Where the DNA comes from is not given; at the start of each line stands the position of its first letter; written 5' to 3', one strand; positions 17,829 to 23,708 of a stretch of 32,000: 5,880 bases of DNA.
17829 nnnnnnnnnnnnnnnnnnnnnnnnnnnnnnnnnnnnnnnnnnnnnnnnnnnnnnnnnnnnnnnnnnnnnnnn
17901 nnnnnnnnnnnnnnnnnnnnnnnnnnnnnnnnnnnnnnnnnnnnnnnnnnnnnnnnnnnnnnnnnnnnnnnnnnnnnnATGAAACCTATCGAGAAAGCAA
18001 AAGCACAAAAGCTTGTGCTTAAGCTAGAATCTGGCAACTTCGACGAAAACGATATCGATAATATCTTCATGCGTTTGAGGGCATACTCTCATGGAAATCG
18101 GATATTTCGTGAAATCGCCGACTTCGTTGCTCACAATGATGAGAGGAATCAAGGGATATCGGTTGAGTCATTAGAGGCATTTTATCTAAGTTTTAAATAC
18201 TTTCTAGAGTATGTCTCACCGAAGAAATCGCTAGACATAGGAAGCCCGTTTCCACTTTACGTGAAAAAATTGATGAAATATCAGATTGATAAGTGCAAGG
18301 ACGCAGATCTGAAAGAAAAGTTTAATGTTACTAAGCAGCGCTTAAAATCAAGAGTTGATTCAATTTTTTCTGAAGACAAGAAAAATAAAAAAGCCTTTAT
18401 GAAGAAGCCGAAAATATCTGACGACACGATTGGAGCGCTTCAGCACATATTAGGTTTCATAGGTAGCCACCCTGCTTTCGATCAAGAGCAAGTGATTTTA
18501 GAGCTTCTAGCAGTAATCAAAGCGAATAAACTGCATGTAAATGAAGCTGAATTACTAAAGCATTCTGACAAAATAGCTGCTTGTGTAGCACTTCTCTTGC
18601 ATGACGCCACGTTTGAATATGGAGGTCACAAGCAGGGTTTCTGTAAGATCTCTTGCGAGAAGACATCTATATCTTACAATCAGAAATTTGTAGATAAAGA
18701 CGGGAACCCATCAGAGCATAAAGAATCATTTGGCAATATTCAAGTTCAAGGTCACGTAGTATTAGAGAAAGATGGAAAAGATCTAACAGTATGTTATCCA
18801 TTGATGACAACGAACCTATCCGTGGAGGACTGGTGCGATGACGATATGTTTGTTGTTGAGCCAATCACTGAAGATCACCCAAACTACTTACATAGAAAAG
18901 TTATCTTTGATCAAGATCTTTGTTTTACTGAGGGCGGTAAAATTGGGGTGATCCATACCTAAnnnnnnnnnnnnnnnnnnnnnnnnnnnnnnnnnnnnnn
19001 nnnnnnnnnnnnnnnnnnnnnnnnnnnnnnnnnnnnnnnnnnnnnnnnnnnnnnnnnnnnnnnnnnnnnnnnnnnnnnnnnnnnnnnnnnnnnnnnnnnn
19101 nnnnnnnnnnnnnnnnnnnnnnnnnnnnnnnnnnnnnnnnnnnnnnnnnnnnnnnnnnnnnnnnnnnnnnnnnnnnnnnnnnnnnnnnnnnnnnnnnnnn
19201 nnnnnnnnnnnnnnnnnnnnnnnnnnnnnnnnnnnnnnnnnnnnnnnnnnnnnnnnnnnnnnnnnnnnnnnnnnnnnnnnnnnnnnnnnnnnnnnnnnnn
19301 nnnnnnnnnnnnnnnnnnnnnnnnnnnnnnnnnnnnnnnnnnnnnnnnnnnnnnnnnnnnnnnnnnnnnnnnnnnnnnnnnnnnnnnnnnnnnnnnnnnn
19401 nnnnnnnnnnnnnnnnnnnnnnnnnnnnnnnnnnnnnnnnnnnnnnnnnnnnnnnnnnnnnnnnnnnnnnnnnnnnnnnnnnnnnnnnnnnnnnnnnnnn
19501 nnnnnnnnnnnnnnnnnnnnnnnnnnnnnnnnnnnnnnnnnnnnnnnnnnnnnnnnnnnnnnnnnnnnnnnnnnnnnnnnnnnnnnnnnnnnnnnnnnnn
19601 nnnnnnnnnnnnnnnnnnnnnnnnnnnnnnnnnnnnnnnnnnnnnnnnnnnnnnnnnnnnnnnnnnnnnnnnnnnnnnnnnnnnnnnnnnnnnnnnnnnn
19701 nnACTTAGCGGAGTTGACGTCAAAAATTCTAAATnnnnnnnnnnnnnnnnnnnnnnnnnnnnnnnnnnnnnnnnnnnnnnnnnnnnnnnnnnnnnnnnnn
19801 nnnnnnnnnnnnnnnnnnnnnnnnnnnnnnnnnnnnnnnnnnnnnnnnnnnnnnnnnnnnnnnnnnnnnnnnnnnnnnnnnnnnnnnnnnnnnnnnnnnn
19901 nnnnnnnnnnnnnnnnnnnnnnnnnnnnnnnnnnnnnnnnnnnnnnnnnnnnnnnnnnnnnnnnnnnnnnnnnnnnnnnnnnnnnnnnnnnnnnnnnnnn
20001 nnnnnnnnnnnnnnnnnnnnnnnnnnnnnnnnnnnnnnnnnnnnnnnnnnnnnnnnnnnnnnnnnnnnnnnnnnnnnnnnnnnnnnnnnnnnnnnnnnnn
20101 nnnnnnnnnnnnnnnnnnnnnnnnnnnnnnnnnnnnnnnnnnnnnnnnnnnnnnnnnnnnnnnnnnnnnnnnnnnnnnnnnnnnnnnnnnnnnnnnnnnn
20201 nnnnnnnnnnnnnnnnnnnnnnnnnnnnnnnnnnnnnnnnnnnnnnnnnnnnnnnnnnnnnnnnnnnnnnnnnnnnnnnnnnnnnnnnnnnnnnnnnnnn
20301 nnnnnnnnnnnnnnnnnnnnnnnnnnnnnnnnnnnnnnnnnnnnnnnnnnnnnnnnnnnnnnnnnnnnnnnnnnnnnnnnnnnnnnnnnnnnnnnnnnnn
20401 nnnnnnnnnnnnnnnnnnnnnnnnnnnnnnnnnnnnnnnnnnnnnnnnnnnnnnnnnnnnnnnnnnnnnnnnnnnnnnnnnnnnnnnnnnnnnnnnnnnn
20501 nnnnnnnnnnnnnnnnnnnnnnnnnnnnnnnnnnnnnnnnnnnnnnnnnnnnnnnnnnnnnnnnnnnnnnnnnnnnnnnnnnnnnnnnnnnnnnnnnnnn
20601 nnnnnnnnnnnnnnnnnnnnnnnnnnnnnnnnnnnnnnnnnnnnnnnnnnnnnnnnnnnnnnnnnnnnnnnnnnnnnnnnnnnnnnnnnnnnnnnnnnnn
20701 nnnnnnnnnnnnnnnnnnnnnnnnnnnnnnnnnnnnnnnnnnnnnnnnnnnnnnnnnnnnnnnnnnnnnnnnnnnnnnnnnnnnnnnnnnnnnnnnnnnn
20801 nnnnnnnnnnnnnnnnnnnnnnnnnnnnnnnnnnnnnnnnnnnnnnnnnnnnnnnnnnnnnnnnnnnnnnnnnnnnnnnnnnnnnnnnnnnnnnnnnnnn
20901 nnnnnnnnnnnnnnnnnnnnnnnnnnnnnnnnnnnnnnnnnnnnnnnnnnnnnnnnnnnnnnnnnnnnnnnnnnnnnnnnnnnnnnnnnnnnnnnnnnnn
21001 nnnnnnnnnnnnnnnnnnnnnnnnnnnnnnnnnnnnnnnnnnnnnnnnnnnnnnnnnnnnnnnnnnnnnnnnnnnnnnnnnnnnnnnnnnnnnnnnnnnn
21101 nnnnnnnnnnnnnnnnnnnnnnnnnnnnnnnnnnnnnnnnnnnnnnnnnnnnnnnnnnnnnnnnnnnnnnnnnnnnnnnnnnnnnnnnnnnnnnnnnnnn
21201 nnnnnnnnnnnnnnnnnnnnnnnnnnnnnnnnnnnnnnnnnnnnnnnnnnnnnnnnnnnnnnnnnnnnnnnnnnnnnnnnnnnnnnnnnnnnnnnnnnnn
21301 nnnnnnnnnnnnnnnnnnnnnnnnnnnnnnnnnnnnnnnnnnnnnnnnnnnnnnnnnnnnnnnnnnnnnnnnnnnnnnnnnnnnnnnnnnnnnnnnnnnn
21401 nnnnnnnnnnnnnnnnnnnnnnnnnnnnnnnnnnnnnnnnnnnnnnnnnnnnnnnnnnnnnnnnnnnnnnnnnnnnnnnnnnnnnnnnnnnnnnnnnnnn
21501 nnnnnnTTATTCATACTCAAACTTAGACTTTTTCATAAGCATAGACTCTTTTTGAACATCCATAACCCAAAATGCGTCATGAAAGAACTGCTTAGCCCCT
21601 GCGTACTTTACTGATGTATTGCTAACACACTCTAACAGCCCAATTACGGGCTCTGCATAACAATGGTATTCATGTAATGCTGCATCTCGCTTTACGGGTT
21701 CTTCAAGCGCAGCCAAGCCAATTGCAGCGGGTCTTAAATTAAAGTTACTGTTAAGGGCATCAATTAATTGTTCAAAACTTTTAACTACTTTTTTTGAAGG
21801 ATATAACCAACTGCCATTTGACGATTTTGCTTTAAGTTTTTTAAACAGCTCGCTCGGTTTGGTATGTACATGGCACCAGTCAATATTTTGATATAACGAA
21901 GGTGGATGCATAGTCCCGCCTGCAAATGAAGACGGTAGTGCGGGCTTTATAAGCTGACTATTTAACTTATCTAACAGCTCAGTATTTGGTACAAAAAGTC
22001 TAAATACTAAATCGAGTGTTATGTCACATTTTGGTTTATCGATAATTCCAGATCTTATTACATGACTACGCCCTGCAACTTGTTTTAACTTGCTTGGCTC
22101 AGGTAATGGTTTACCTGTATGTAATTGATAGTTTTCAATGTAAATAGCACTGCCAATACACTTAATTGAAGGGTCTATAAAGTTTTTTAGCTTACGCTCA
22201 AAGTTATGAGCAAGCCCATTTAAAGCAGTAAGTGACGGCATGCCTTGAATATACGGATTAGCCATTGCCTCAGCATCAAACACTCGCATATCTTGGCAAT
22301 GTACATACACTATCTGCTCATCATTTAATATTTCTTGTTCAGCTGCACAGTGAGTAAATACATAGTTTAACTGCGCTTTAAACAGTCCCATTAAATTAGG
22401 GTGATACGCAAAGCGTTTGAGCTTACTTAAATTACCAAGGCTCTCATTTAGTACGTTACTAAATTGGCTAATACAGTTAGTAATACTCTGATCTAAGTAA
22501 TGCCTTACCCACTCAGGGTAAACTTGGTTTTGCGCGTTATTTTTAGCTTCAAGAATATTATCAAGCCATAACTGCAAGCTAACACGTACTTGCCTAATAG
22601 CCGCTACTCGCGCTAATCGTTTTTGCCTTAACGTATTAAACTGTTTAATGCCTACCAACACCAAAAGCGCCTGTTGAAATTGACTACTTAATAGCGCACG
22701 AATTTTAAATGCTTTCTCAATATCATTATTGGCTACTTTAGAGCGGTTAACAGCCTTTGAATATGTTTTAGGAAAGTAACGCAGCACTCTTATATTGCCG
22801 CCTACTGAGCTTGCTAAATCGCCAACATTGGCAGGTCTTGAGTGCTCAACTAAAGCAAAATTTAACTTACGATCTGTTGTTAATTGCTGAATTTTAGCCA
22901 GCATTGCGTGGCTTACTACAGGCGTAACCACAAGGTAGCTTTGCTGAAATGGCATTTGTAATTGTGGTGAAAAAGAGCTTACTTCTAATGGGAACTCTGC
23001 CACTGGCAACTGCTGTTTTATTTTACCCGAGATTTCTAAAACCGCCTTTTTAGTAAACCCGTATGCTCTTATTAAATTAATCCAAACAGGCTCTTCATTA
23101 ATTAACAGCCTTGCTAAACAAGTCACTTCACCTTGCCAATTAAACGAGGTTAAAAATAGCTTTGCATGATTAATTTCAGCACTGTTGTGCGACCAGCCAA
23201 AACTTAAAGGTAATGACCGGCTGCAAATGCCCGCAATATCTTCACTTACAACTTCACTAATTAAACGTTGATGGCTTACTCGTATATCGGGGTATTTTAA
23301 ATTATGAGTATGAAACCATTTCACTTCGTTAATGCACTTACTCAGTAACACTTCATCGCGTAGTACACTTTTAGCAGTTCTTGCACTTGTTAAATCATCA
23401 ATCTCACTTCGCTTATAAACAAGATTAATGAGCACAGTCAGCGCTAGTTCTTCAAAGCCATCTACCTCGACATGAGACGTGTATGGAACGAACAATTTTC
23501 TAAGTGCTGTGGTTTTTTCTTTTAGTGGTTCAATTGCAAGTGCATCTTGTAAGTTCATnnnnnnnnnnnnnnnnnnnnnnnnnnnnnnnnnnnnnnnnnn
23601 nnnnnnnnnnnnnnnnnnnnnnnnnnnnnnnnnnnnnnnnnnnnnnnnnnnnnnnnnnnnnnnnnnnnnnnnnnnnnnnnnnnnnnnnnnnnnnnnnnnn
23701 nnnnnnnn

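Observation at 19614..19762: Minimal I-F array whose distal spacer is framed by divergent repeats, a candidate private homing guide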

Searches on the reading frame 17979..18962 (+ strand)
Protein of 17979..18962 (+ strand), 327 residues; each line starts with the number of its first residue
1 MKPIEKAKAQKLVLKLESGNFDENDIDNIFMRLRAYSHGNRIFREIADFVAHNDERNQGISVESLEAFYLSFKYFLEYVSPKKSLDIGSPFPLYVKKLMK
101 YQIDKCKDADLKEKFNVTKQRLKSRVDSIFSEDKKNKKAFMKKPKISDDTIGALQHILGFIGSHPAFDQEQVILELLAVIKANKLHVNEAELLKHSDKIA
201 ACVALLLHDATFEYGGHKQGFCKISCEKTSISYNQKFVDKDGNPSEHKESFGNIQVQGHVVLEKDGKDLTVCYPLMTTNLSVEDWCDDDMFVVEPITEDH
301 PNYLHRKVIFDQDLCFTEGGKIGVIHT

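Call 12: search_protein_families(library=pfam, proteins=[window:17979-18962:+], max_evalue=0.01)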
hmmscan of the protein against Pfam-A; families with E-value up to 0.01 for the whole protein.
window:17979-18962:+ (327 aa): 1 family
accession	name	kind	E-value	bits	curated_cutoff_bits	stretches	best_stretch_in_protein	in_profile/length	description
PF14222.11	MOR2-PAG1_N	-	0.0043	16.5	27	1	112-216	253-351/559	Cell morphogenesis N-terminal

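Call 44: search_protein_families(library=padloc, proteins=[window:17979-18962:+], max_evalue=0.001)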
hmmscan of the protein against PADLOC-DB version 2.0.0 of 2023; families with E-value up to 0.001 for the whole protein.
window:17979-18962:+ (327 aa): 0 families

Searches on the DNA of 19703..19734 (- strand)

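Call 27: search_dna_similar(query=window:19703-19734:-, collection=plasmids, mode=distant, max_evalue=10, max_rows=10)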
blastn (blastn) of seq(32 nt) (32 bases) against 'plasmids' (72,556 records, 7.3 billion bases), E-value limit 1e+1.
Records with a match: 1; places in all: 1; records where one place covers at least 80% of the query: 0.
Best place of each record, by identity: >=99% 1.
By first word of the organism name: Rhizobium 1.
By predicted mobility (MOB-suite, as given by PLSDB): non-mobilizable 1.
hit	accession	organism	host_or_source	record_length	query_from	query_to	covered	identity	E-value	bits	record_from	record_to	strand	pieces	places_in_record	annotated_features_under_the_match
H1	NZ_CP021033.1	Rhizobium sp. NXC14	Phaseolus vulgaris,cell culture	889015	12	28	53%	100.0%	9e+0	32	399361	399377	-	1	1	none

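Call 28: search_dna_similar(query=window:19703-19734:-, collection=phages, mode=distant, max_evalue=10, max_rows=10)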
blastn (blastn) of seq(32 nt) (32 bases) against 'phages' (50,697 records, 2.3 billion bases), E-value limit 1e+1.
Records with a match: 2; places in all: 2; records where one place covers at least 80% of the query: 0.
Best place of each record, by identity: >=99% 1; 95-99% 1.
By first word of the organism name: Acinetobacter 1; Klebsiella 1.
By host as written in the record: - 2.
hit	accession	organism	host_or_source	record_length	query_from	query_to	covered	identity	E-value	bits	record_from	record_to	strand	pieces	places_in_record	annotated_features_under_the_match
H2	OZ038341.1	Acinetobacter phage vB_AbaM_Highwayman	-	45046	13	32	63%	95.0%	3e+0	33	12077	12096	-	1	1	terminase large subunit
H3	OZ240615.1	Klebsiella phage vB_KpM_Centimanus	-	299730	1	17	53%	100.0%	3e+0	32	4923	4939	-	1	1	hypothetical protein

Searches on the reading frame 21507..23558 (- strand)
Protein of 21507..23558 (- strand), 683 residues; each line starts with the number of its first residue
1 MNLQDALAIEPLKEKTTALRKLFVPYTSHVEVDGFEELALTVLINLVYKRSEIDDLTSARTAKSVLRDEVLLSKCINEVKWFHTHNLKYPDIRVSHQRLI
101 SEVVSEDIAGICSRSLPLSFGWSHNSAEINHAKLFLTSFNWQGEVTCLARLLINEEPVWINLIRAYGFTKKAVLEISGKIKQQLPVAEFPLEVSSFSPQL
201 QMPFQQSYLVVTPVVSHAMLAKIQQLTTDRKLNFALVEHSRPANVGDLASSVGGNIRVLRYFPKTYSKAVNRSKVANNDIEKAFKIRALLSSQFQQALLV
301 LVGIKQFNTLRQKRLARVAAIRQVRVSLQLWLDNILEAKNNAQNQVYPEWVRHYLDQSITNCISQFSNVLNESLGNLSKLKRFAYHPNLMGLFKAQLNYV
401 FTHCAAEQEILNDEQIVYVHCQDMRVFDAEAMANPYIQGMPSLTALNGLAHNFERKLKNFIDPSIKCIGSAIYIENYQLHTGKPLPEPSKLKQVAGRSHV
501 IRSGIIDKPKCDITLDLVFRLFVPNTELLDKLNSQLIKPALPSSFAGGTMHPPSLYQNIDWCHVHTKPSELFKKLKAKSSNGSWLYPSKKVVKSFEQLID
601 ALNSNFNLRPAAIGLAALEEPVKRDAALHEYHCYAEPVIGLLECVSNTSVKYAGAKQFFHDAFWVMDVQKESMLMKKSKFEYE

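Call 7: search_protein_families(library=pfam, proteins=[window:21507-23558:-], max_evalue=0.01)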
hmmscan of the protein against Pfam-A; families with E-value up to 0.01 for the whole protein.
window:21507-23558:- (683 aa): 1 family
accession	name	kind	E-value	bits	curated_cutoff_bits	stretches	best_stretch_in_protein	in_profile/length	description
PF09614.15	Cas_Csy2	-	4.8e-11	42.9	25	1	422-600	4-184/296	CRISPR-associated protein (Cas_Csy2)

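Call 34: search_solved_structures(query=window:21507-23558:-, max_evalue=0.001)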
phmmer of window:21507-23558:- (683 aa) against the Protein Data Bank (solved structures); distinct sequences matched with E-value up to 0.001: 8.
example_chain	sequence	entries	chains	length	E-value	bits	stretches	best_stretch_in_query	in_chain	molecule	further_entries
30ga_G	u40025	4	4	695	9.6e-147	493.1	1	1-677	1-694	Cas8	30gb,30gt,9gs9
7u5d_A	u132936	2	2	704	3.3e-132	445.1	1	1-677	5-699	Cas8/5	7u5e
6lnb_H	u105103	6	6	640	6.9e-48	166.5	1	4-648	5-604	CRISPR-associated protein Cas8 | Cas8/5 | Cas8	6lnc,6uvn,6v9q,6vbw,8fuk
6pif_G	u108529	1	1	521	1.6e-43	152.1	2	11-266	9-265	cas5_8 naturally occurring fusion protein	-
9vtq_G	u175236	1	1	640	1.8e-39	138.7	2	17-264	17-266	CRISPR-associated protein Csy2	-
6pig_G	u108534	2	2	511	7.6e-39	136.7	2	11-266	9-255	cas5_8 naturally occurring fusion protein from Vibrio cholerae transposon Tn6677 | cas5_8 naturally occurring fusion protein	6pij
9vtp_G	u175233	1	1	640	5.3e-38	133.9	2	17-264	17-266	CRISPR-associated protein Csy2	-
9vtr_G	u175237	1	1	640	5.9e-38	133.7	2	17-264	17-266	CRISPR-associated protein Csy2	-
